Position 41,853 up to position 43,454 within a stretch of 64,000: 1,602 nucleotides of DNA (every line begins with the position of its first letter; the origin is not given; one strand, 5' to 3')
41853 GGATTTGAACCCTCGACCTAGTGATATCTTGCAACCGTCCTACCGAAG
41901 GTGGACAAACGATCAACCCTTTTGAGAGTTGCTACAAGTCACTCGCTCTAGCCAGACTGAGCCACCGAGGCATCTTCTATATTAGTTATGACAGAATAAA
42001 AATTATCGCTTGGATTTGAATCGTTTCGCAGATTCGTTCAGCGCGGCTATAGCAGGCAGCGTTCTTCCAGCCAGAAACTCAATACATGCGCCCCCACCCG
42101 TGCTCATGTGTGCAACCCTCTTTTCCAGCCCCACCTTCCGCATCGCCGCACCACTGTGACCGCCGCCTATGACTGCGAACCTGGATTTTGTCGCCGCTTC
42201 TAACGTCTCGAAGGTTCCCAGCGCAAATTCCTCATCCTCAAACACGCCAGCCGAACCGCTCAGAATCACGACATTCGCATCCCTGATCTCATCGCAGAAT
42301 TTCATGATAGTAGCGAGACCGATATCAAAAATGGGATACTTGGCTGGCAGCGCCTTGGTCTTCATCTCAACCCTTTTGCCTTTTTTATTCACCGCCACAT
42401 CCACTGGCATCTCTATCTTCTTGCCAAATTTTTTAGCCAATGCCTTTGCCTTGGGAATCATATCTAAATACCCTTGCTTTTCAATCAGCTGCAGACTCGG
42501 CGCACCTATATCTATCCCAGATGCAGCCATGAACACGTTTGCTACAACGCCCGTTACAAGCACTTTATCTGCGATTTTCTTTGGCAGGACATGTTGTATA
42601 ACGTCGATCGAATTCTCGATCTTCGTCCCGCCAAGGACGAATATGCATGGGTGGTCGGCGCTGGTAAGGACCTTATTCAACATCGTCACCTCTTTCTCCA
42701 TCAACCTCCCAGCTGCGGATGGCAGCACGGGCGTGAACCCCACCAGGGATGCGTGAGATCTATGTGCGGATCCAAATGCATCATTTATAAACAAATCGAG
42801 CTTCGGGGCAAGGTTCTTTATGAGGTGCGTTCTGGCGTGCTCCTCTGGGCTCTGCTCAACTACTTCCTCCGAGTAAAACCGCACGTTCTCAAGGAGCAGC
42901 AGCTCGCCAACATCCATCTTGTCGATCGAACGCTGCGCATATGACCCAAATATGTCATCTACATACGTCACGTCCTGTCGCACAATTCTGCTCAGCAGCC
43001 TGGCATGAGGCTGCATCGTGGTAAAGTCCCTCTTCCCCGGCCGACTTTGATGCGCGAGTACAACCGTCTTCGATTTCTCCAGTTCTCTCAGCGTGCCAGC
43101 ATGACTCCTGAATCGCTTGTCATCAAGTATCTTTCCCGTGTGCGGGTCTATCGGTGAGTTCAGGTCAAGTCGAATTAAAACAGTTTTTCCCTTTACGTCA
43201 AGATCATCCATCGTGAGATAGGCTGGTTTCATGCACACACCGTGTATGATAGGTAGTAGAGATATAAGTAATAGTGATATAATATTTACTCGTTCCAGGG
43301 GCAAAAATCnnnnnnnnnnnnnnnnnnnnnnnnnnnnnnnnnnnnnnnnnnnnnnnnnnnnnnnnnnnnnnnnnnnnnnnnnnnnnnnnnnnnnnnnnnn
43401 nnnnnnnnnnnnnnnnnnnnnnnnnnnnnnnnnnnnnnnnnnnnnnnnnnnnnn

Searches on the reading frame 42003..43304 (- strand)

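Call 61: search_protein_families(library=ncbifam, proteins=[window:42003-43304:-], max_evalue=1e-10)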
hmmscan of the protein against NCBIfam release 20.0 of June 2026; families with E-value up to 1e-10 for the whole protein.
window:42003-43304:- (433 aa): 1 family
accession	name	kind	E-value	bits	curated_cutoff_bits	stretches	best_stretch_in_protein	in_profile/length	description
NF010569.0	PRK13962.1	equivalog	8.8e-95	318.2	883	1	31-428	5-397/645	bifunctional phosphoglycerate kinase/triosephosphate isomerase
